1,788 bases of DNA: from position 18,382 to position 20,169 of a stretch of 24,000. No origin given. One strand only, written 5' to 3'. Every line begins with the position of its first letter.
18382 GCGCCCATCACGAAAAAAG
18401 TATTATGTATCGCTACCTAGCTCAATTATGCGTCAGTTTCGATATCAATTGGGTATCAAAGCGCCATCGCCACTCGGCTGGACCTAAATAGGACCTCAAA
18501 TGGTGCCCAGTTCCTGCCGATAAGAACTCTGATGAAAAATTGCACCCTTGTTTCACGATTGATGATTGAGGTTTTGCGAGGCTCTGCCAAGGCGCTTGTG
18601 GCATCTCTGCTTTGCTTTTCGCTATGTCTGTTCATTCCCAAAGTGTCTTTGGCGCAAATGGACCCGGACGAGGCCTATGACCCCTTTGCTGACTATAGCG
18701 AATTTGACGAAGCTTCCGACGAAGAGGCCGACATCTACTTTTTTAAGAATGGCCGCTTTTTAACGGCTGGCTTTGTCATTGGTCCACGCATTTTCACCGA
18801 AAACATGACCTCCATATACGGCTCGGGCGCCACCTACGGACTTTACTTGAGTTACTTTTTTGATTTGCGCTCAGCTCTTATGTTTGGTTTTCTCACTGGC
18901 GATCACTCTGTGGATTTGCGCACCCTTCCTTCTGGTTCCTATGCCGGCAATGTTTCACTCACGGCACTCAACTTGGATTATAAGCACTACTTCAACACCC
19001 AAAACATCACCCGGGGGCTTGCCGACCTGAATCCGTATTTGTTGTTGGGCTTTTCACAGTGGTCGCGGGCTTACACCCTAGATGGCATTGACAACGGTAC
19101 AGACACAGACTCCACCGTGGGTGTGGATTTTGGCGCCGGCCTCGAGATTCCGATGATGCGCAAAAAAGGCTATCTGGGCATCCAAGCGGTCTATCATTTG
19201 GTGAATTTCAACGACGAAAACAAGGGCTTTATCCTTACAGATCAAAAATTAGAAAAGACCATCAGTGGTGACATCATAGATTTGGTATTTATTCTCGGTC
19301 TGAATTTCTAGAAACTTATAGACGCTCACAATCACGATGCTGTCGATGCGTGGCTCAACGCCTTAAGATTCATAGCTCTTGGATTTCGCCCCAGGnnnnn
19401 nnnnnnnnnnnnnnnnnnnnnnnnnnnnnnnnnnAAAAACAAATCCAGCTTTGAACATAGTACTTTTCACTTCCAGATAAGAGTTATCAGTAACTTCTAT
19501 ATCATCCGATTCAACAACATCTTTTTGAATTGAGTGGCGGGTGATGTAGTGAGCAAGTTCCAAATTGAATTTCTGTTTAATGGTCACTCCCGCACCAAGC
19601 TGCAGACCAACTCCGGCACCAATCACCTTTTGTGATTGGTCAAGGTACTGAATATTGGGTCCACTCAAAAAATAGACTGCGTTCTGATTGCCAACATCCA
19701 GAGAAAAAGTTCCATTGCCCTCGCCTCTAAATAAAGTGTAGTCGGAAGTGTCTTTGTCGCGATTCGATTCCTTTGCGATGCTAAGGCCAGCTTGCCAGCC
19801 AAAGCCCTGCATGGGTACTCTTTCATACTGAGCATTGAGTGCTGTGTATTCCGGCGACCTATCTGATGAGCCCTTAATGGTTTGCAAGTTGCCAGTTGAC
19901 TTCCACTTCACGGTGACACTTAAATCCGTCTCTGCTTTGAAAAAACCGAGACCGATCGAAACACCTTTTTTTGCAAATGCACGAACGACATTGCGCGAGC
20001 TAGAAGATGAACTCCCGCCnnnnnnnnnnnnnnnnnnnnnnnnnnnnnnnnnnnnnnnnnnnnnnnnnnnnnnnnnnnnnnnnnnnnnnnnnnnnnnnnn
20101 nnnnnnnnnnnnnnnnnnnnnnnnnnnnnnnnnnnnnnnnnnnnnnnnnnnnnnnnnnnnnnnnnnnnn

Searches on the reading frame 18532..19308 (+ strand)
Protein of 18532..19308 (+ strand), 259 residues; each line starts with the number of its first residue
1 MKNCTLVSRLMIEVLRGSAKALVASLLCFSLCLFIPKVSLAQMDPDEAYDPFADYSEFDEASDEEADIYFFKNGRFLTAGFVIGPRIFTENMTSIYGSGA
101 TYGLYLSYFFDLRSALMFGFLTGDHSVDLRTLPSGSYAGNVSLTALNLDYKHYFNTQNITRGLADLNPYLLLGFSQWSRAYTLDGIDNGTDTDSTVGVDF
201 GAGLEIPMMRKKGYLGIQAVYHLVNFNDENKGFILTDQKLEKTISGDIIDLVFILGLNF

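Call 3: search_protein_families(library=pfam, proteins=[window:18532-19308:+], max_evalue=1)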
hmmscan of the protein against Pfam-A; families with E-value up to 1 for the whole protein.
window:18532-19308:+ (259 aa): 0 families

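Call 4: search_protein_families(library=ncbifam, proteins=[window:18532-19308:+], max_evalue=1)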
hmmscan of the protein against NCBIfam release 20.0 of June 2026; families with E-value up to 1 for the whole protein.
window:18532-19308:+ (259 aa): 0 families

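Call 21: find_related_loci(query=window:18532-19308:+, collection=genome_contigs, flank=10000)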
Query window:18532-19308:+ (259 aa) in genome_contigs; peptide patterns used: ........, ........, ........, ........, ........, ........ (x = any residue, [..] = any of these).
66 stretches matched a pattern; 7 encode a relative of the query (tblastn E <= 1e-3); 7 distinct loci.
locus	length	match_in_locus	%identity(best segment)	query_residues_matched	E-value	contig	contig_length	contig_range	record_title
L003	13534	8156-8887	70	16-259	6e-112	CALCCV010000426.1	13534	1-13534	MAG TPA_asm: uncultured Bdellovibrionaceae bacterium isolate SRR6231203_bin.33_CONCOCT_v1.1_MAG genome assembly, contig:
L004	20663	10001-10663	59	38-259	4e-68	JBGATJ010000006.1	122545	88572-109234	MAG: Pseudobdellovibrionaceae bacterium isolate MAG_MBR_H10.48 MBRH10-48_opera_contig_652, whole genome shotgun sequence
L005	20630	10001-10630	53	55-259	7e-67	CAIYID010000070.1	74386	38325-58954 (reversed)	MAG: uncultured Bdellovibrionales bacterium isolate Kiruna_bin-06382 genome assembly, contig: bin-06382:70/94, whole gen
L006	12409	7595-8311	44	19-259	4e-63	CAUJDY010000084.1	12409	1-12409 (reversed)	MAG: Bdellovibrionota bacterium isolate KLAP26 genome assembly, contig: KLAP26_63145, whole genome shotgun sequence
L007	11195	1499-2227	44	21-259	8e-61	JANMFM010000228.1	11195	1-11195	MAG: Bdellovibrionales bacterium isolate OTE_70b_metabat_204 OTE_70b_k141_3707131, whole genome shotgun sequence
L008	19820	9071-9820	43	6-259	9e-59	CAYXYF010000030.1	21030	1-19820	MAG TPA_asm: uncultured Bdellovibrionales bacterium isolate SRP220891_co3_166 genome assembly, contig: NODE_3127_length_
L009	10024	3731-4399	42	40-259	2e-51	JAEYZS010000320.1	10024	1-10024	MAG: Proteobacteria bacterium isolate OH_CBrB_110 k127_2269271, whole genome shotgun sequence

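Call 70: list_cluster_members(proteins=[window:18532-19308:+, window:18562-19308:+, window:20796-21467:-, window:20796-21422:-, window:20796-21389:-, window:17323-18336:-, window:21437-23326:-])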
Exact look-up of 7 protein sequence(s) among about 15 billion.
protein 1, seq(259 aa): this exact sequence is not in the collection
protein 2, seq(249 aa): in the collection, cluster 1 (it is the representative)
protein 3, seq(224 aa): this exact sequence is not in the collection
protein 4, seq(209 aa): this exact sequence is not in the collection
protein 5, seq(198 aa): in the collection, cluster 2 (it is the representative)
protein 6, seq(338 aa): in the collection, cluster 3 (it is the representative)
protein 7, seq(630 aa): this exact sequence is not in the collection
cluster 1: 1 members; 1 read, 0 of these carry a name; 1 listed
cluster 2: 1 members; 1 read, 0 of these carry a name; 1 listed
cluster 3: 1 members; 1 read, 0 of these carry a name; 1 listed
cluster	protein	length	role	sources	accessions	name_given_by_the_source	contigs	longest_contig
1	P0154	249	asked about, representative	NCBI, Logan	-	-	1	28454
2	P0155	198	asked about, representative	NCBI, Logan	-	-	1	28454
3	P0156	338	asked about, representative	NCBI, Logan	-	-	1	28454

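Call 71: find_encoding_contigs(protein=window:18562-19308:+, flank=6000, max_places=4)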
Protein seq(249 aa) (249 aa): no gene with exactly this product is on record in the collection.

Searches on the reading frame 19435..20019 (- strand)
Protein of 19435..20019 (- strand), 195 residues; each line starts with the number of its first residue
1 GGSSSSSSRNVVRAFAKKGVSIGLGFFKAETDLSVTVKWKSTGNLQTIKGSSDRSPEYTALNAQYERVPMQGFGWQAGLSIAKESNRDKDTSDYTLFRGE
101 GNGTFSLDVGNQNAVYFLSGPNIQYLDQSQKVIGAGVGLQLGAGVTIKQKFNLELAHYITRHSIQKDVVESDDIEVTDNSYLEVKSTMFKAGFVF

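Call 3: search_protein_families(library=pfam, proteins=[window:19435-19995:-], max_evalue=1)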
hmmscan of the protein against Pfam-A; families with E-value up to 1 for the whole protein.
window:19435-19995:- (187 aa): 1 family
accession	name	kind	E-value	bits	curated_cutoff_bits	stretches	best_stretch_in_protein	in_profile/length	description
PF25222.1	DUF7840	-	0.00028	21.1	27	1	67-151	90-172/224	Domain of unknown function (DUF7840)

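Call 4: search_protein_families(library=ncbifam, proteins=[window:19435-19995:-], max_evalue=1)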
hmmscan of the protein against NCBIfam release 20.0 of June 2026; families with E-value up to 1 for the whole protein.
window:19435-19995:- (187 aa): 1 family
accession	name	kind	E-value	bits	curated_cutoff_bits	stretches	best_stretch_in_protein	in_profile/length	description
NF047512.1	LIC_11975_fam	subfamily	0.021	13.7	90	1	5-41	195-228/369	Lsa36 family surface (lipo)protein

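Call 6: find_homologous_proteins(query=window:19435-20019:-, max_evalue=0.01)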
Query window:19435-20019:-: 161 candidates shared short words with the query, none scored E <= 0.01.

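Call 13: search_protein_representatives(protein=window:19435-20019:-)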
Query: 195 residues. Proteins with E-value up to 0.001 (for the whole library): 33; up to 1e-10: 4; up to 1e-30: 0. The best 33 are listed.
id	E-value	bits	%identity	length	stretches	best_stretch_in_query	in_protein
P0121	4.1e-26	108.2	36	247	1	1-195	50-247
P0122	3.9e-18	82.2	30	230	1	14-194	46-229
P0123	1.6e-12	64.0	27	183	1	36-185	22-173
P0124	2.1e-11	60.3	27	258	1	34-188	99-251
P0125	3.3e-09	53.1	32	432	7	146-176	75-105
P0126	1.3e-06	44.7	25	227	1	14-187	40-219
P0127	2.0e-06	44.0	27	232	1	13-186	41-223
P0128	2.4e-06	43.8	29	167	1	19-158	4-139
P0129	2.6e-06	43.7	28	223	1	23-181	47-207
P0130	3.2e-06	43.4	27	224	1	54-168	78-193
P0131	3.3e-06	43.4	28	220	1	19-180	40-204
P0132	4.9e-06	42.8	28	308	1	11-164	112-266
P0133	6.6e-06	42.4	33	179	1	47-168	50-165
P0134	7.0e-06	42.3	28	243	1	43-191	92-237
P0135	8.5e-06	42.0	28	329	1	14-166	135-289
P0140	3.9e-05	39.9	26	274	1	14-171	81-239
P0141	4.7e-05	39.6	31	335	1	48-171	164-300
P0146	1.3e-04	38.1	26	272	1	15-171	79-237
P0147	6.7e-04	35.8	27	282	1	11-171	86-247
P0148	7.0e-04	35.8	27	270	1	31-165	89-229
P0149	7.7e-04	35.6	26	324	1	14-170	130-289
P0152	9.4e-04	35.4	27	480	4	124-157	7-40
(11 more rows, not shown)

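Call 16: find_encoding_contigs(protein=P0121, flank=10000, max_places=4)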
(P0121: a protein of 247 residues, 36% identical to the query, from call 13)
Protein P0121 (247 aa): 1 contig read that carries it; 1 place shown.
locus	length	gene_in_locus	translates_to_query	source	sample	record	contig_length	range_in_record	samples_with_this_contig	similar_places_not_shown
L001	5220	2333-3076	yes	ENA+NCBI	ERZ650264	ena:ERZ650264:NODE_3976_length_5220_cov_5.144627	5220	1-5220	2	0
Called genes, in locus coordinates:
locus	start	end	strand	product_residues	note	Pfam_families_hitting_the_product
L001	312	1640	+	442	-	-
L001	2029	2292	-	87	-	PF00072:Response_reg (weak)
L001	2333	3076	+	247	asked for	-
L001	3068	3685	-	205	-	-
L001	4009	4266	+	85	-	-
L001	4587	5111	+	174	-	-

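Call 25: predict_structure(alignment_id=A2)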
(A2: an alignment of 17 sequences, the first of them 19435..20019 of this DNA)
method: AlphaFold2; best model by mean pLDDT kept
length: 195 residues; sequences in the alignment: 17
mean_pLDDT: 89.8   pTM: 0.82
mean pLDDT of the five models: 89.8, 88.9, 88.7, 88.5, 88.3
residues with pLDDT >= 90: 139; 70-90: 34; 50-70: 21; < 50: 1
segments of 3 or more residues with pLDDT < 50: none
pLDDT, mean of each block of 10 residues (from residue 1): 55 85 97 93 94 90 98 98 78 86 97 96 85 89 97 98 83 88 97 97
secondary structure, 60 per line:
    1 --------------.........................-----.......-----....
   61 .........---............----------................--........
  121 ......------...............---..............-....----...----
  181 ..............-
elements in order: E15-39 E45-51 E57-69 E73-84 E95-110 E113-126 E133-147 E151-164 H166-169 E174-176 E181-194

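Call 27: search_protein_families(library=pfam, alignment_id=A2, max_evalue=0.1)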
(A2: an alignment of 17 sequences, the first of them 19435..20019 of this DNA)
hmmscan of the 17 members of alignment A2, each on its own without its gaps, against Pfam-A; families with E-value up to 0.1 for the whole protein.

A. member 1, window:19435-20019:- (195 aa): 1 family
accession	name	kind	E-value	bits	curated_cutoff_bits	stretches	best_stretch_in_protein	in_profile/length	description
PF25222.1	DUF7840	-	0.0003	20.9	27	1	75-159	90-172/224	Domain of unknown function (DUF7840)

B. families by the number of members that match (of 17 scanned): 7 families
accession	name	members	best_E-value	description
PF13505.12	OMP_b-brl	10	1.6e-10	Outer membrane protein beta-barrel domain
PF13568.12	OMP_b-brl_2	6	0.0037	Outer membrane protein beta-barrel domain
PF25222.1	DUF7840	3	0.0003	Domain of unknown function (DUF7840)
PF18191.6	PnpCD_PnpD_N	1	0.0015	Hydroquinone 1,2-dioxygenase large subunit N-terminal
PF02462.21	Opacity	1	0.005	Opacity family porin protein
PF13557.12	Phenol_MetA_deg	1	0.013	Putative MetA-pathway of phenol degradation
PF01389.23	OmpA_membrane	1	0.03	OmpA-like transmembrane domain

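Call 28: fold_search(model_id=the predicted structure, library=pdb)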
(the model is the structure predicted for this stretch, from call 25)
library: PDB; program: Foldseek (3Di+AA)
matches with E <= 10: 843; with E <= 0.001: 29
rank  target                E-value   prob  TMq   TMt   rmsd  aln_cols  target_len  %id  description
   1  2f1v_A                1.5e-05  1.00  0.39  0.41  10.6       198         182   15  Outer membrane protein OmpW (released 2006-01-24)
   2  2x27                  1.5e-05  1.00  0.43  0.41   9.3       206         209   14  Crystal structure of the outer membrane protein OprG from Pseudomonas aeruginosa (released 2010-12-15)
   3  3qra                  2.7e-05  1.00  0.39  0.46   8.8       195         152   15  The crystal structure of Ail, the attachment invasion locus protein of Yersinia pestis (released 2011-11-23)
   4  8qxp                  3.1e-05  1.00  0.44  0.48   9.1       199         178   14  Crystal structure of the outer membrane porin OmpW from Klebsiella pneumoniae (released 2024-01-24)
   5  1p4t                  3.6e-05  1.00  0.42  0.51   8.2       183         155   10  Crystal structure of Neisserial surface protein A (NspA) (released 2003-07-22)
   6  2f1t_A                4.4e-05  1.00  0.42  0.44  10.3       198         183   15  Outer membrane protein OmpW (released 2006-01-24)
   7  3qrc_A                6.2e-05  1.00  0.36  0.43   9.8       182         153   16  The crystal structure of Ail, the attachment invasion locus protein of Yersinia pestis, in complex with the heparin an (released 2011-11-23)
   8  9a2m_MODEL_1_A        7.2e-05  1.00  0.41  0.25  10.2       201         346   11  Model of E. coli OmpA by in-cell photo-crosslinking MS and deep learning (released 2023-02-24)
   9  3qrc_B                7.2e-05  1.00  0.36  0.42   9.9       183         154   16  The crystal structure of Ail, the attachment invasion locus protein of Yersinia pestis, in complex with the heparin an (released 2011-11-23)
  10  9fzc_A                1.3e-04  1.00  0.40  0.44   9.3       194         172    9  Structure of OmpA-short in complex with nanobody Nb01 (released 2024-07-17)
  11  2x4m_A                1.9e-04  1.00  0.42  0.31  11.6       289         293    7  Yersinia Pestis Plasminogen Activator Pla (released 2010-07-28)
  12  9a34_MODEL_1_A        2.4e-04  1.00  0.35  0.25  14.8       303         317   10  Model of E. coli OmpT by in-cell photo-crosslinking MS and deep learning (released 2023-02-24)
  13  2n2l_MODEL_1_A        2.5e-04  1.00  0.36  0.43   9.5       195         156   14  NMR structure of yersinia pestis ail (attachment invasion locus) in decylphosphocholine micelles calculated wi (released 2015-07-22)
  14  1k24                  2.9e-04  1.00  0.31  0.26  11.5       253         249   11  Crystal Structure of the OpcA Outer Membrane Adhesin/Invasin from Neisseria meningitidis (released 2002-03-27)
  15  2x4m_B                3.6e-04  1.00  0.41  0.31  11.8       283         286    7  Yersinia Pestis Plasminogen Activator Pla (released 2010-07-28)
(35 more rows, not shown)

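Call 60: search_protein_families(library=padloc, proteins=[window:19435-20019:-], max_evalue=0.001)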
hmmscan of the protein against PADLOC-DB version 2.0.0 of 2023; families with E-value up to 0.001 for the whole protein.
window:19435-20019:- (195 aa): 0 families

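Call 67: search_protein_families(library=pfam, proteins=[P0132, P0135, P0141, P0149, P0125, P0152, P0140, P0146, P0147, P0148], max_evalue=0.01)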
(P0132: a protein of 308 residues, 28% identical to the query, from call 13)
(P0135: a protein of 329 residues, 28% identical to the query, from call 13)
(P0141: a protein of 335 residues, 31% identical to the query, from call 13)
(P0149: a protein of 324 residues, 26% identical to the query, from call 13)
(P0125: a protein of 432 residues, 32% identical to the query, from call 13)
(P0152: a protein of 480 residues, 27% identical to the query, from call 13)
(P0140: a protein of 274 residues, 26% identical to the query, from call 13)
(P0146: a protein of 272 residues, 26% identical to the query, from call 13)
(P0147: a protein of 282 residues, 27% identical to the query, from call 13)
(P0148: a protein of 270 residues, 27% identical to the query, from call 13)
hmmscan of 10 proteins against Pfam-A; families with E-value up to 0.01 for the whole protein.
P0132 (308 aa): 1 family
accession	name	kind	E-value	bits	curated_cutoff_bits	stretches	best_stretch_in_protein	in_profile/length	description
PF13505.12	OMP_b-brl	-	0.00055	20.6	28.7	1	136-257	35-148/175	Outer membrane protein beta-barrel domain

P0135 (329 aa): 1 family
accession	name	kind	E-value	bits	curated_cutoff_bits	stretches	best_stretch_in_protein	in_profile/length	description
PF13505.12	OMP_b-brl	-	9e-06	26.4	28.7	1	140-283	21-153/175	Outer membrane protein beta-barrel domain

P0141 (335 aa): 1 family
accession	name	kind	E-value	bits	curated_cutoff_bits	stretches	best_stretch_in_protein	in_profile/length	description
PF13505.12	OMP_b-brl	-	0.0089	16.6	28.7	0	176-290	44-154/175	Outer membrane protein beta-barrel domain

P0149 (324 aa): 0 families

P0125 (432 aa): 5 families
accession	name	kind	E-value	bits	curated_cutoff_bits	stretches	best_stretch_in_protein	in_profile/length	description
PF21303.2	TetR_C_39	-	5.3e-10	40.2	27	0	363-398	3-38/92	Tetracyclin repressor-like, C-terminal domain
PF10749.14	DUF2534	-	5.3e-08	33.4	22.4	0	350-373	33-56/80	Protein of unknown function (DUF2534)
PF06416.18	T3SS_NleG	-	0.00019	21.7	25.3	0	369-403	18-52/113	Effector protein NleG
PF10645.14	Carb_bind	-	0.00071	20.2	25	0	389-410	16-37/49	Carbohydrate binding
PF09966.14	DUF2200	-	0.0062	17.1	22.8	0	332-370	4-42/111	Uncharacterized protein conserved in bacteria (DUF2200)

P0152 (480 aa): 1 family
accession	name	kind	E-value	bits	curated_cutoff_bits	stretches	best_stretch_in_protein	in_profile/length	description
PF02288.20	Dehydratase_MU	-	0.00029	21.1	27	0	212-252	43-84/110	Dehydratase medium subunit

P0140 (274 aa): 1 family
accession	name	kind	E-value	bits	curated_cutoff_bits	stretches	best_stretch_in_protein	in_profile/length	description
PF13505.12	OMP_b-brl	-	6.2e-07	30.2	28.7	1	88-230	23-155/175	Outer membrane protein beta-barrel domain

P0146 (272 aa): 1 family
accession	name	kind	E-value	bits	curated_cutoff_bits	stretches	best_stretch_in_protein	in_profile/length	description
PF13505.12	OMP_b-brl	-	0.0018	18.9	28.7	0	71-225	42-152/175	Outer membrane protein beta-barrel domain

P0147 (282 aa): 1 family
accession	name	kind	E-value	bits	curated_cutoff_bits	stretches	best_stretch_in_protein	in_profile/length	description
PF13505.12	OMP_b-brl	-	4.5e-07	30.6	28.7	1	106-237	22-154/175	Outer membrane protein beta-barrel domain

P0148 (270 aa): 1 family
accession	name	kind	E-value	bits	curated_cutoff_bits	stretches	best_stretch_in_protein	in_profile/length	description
PF13505.12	OMP_b-brl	-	0.00032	21.3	28.7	1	112-235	39-166/175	Outer membrane protein beta-barrel domain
